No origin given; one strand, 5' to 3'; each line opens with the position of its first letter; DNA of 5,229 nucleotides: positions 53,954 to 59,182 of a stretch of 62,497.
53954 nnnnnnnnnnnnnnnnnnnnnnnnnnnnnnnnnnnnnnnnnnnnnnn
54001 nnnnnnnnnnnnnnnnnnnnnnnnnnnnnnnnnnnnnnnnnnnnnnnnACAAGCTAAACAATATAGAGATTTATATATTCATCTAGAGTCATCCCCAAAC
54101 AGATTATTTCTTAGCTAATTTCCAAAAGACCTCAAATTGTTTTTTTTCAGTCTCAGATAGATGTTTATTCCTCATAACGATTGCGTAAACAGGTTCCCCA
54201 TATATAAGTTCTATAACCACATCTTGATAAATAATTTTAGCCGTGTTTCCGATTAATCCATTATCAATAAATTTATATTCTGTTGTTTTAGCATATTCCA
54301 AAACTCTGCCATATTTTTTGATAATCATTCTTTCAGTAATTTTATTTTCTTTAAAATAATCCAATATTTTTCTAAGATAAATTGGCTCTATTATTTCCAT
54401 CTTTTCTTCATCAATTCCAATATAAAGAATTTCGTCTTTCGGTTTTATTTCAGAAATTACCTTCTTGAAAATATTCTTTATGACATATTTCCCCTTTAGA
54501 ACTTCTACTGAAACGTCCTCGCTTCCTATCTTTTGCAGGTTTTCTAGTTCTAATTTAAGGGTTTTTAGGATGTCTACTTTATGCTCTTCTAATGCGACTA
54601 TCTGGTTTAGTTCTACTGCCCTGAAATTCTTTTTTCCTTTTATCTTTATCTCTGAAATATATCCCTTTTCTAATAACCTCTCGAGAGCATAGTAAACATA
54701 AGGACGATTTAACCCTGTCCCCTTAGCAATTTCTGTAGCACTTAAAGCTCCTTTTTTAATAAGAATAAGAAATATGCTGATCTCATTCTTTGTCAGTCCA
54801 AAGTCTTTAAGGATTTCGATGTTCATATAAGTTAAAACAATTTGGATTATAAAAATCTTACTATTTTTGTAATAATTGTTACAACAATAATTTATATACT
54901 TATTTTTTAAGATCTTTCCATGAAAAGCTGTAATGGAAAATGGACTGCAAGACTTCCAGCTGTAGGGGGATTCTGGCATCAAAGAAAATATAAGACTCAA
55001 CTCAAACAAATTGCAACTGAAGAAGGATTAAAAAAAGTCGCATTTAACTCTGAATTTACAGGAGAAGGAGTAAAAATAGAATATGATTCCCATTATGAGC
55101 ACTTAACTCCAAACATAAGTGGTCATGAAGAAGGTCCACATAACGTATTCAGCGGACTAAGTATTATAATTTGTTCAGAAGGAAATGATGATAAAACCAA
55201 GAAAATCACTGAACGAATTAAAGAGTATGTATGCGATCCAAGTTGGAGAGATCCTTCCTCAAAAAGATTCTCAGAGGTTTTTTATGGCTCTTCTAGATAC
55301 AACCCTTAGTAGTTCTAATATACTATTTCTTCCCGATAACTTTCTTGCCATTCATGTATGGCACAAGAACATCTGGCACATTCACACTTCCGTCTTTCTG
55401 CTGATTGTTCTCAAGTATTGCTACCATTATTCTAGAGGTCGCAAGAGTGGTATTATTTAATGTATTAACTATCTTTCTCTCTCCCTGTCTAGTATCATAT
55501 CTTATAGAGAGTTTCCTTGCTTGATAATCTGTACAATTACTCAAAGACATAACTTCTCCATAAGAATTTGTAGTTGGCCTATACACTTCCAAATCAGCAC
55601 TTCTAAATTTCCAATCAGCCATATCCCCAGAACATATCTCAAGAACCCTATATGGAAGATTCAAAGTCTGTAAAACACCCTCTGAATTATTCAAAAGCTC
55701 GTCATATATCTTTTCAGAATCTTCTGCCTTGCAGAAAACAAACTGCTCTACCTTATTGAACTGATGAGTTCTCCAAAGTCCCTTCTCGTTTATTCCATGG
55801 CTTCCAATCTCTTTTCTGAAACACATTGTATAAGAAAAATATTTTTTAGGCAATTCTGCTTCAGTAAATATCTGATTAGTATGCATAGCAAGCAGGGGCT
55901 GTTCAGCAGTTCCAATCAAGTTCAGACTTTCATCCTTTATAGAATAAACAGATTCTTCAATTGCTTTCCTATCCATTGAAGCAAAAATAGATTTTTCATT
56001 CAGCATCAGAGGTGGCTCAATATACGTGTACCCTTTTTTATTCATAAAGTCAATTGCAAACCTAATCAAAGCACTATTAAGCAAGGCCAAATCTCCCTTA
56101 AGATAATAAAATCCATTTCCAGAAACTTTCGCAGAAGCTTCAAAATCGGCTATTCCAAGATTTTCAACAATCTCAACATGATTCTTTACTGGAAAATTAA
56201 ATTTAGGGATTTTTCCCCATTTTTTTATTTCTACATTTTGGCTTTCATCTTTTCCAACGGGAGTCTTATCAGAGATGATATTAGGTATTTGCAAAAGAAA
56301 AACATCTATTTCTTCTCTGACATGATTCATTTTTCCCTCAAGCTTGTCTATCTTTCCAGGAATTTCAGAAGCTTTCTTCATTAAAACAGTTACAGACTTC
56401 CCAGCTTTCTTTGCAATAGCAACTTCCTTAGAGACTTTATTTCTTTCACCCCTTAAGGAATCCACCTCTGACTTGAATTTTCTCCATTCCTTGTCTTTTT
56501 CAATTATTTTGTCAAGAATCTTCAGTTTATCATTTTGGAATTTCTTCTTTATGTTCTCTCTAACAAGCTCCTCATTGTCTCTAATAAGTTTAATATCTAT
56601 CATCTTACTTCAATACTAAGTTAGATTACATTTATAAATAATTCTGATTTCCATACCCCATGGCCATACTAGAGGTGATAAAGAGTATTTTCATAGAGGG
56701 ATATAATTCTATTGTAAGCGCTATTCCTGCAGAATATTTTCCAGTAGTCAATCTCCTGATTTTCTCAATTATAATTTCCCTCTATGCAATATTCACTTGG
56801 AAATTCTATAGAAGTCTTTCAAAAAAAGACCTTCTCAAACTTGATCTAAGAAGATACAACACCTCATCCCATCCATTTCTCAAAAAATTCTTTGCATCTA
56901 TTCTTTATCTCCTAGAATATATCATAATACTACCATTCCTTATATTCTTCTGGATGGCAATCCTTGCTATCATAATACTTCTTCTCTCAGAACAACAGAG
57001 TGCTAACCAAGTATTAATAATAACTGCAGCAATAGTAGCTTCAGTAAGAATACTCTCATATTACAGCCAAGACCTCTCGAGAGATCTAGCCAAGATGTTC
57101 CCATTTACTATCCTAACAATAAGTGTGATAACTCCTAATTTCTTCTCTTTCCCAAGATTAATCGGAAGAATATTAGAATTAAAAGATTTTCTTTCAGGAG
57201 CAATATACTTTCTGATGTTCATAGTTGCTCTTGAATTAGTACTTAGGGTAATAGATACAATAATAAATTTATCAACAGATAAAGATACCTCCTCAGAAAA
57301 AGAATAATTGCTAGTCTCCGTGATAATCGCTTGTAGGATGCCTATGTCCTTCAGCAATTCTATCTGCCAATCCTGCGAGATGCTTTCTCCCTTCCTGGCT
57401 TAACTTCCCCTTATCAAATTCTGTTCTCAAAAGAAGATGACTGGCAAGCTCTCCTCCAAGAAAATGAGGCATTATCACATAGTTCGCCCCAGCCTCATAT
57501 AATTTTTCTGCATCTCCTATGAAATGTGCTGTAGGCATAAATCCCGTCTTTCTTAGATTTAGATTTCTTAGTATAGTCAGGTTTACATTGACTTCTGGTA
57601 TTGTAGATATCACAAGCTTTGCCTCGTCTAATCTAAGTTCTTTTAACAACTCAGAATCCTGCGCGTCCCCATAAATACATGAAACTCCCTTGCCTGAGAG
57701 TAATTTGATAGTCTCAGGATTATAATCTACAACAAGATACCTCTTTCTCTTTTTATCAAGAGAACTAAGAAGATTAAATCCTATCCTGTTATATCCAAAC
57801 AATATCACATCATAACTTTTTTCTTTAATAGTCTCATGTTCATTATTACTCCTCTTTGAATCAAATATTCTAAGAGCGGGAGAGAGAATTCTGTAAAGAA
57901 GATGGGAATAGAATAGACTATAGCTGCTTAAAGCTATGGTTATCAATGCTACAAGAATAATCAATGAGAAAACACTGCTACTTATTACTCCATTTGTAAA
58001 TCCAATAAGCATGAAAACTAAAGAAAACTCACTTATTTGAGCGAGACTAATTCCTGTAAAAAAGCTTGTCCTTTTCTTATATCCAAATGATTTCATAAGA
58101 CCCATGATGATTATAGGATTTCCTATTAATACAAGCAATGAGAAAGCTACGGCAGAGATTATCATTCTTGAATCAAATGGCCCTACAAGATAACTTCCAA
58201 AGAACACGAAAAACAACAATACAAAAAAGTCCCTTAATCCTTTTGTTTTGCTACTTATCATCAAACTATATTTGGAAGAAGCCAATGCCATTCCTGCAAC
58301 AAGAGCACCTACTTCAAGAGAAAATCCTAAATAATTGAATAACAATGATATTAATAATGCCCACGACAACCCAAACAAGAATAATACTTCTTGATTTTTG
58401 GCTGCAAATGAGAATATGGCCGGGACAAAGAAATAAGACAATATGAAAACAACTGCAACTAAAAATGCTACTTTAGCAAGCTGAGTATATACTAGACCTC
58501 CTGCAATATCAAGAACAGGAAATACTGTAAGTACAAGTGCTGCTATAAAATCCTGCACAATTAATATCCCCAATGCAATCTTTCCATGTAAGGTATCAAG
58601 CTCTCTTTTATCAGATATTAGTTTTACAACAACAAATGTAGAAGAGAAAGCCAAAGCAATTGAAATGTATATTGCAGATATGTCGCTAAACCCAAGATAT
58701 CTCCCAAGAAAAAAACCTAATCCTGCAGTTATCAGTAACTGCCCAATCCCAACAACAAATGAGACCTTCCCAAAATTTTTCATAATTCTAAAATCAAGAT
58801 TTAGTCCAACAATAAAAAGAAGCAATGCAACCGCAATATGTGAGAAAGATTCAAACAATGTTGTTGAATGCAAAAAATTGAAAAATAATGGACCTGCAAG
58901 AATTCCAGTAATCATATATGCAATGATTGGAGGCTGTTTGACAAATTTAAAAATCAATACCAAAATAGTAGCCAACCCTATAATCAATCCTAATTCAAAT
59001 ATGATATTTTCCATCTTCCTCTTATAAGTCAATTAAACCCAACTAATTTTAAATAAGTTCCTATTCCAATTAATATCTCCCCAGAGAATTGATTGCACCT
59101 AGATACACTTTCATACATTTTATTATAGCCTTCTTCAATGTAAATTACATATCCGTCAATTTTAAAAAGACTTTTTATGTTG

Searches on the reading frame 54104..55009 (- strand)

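Call 24: search_protein_families(library=pfam, proteins=[window:54104-55009:-], max_evalue=0.001)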
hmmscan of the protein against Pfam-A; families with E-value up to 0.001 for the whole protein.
window:54104-55009:- (301 aa): 5 families
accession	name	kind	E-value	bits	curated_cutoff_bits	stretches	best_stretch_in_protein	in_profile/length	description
PF01978.25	TrmB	-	5.4e-15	55.4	25.6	1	67-134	1-67/68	Sugar-specific transcriptional regulator TrmB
PF13412.12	HTH_24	-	1e-07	31.9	21.9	1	73-118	2-47/48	Winged helix-turn-helix DNA-binding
PF12802.13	MarR_2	-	1.7e-05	25.4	27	1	70-118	1-50/61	MarR family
PF09339.16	HTH_IclR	-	5.5e-05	23.3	22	1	86-119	16-49/52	IclR helix-turn-helix domain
PF01047.28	MarR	-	8.2e-05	22.9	24.6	1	72-119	1-48/59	MarR family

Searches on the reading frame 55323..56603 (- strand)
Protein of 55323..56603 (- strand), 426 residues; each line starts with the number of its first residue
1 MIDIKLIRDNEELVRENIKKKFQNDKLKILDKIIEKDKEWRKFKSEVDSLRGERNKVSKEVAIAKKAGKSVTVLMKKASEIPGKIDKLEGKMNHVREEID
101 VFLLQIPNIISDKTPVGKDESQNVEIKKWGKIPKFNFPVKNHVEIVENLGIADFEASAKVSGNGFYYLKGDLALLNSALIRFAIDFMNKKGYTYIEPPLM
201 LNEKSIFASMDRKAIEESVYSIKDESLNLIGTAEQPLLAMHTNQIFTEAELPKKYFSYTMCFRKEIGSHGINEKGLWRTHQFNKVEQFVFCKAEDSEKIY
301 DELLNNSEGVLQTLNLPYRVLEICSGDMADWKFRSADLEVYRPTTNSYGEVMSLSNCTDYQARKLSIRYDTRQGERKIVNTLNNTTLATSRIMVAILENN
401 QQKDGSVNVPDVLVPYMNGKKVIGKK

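Call 24: search_protein_families(library=pfam, proteins=[window:55323-56603:-], max_evalue=0.001)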
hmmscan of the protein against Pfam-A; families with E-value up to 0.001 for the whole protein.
window:55323-56603:- (426 aa): 2 families
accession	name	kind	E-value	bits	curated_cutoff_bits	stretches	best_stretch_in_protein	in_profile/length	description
PF00587.30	tRNA-synt_2b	-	8e-32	111.2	29.3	1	224-400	8-179/179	tRNA synthetase class II core domain (G, H, P, S and T)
PF02403.27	Seryl_tRNA_N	-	9.2e-25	87.4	28.2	1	1-109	1-107/108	Seryl-tRNA synthetase N-terminal domain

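Call 29: find_homologous_proteins(query=window:55323-56603:-, max_evalue=1e-20)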
Query window:55323-56603:- (426 aa): 8000 proteins with E <= 1e-20 among 8000 candidates; the best 120 are listed.
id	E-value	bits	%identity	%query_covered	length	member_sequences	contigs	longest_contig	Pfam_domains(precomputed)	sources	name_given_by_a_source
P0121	2.1e-279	944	100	100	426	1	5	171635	PF00587.31,PF02403.28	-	-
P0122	4.1e-211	719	74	100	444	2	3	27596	PF00587.31,PF02403.28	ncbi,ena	ncbi:MAG: serine--tRNA ligase [Nanoarchaeota archaeon]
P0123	1.9e-207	707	75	100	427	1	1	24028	PF00587.31,PF02403.28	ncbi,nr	ncbi:MAG: serine--tRNA ligase [Nanoarchaeota archaeon]|nr:serine--tRNA ligase [Nanoarchaeota archaeo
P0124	1.1e-204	698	72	100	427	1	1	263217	PF00587.31,PF02403.28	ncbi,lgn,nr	ncbi:MAG: serine--tRNA ligase [Nanoarchaeota archaeon]|nr:serine--tRNA ligase [Nanoarchaeota archaeo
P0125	1.3e-200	685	71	100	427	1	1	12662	PF00587.31,PF02403.28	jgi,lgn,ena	-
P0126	4.3e-200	683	71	100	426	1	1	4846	PF00587.31,PF02403.28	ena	-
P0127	5.9e-200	682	72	100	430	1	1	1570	PF00587.31,PF02403.28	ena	-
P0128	8.2e-200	682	71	100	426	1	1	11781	PF00587.31,PF02403.28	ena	-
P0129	8.6e-200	682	72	100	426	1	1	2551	PF00587.31,PF02403.28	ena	-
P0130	1.9e-199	681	71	100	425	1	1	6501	PF00587.31,PF02403.28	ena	-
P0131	4.1e-199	680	72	100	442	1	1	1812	PF00587.31,PF02403.28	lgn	-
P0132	2.6e-198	677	70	100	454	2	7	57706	PF00587.31,PF02403.28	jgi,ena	jgi:seryl-tRNA synthetase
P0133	5.9e-198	676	71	100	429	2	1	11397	PF00587.31,PF02403.28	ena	-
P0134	8.6e-198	675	70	99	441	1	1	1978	PF00587.31,PF02403.28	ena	-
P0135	1.7e-197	674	70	100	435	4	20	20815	PF00587.31,PF02403.28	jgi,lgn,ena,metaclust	metaclust:\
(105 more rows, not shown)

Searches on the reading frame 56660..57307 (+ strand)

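Call 25: search_protein_families(library=pfam, proteins=[window:56660-57307:+], max_evalue=0.001)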
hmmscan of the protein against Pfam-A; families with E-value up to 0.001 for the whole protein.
window:56660-57307:+ (215 aa): 1 family
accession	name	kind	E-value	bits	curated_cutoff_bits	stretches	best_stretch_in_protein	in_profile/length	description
PF09843.14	DUF2070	-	0.00047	19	30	1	13-203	2-180/561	Predicted membrane protein (DUF2070)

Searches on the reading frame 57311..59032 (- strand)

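Call 25: search_protein_families(library=pfam, proteins=[window:57311-59032:-], max_evalue=0.001)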
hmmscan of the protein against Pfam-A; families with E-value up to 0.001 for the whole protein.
window:57311-59032:- (573 aa): 2 families
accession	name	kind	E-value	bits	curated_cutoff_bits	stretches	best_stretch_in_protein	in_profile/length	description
PF00999.27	Na_H_Exchanger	-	3.1e-51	174.8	26.2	1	21-372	4-368/375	Sodium/hydrogen exchanger, transmembrane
PF02254.24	TrkA_N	-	1.5e-19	70.9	23.8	1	409-522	1-116/116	TrkA-N domain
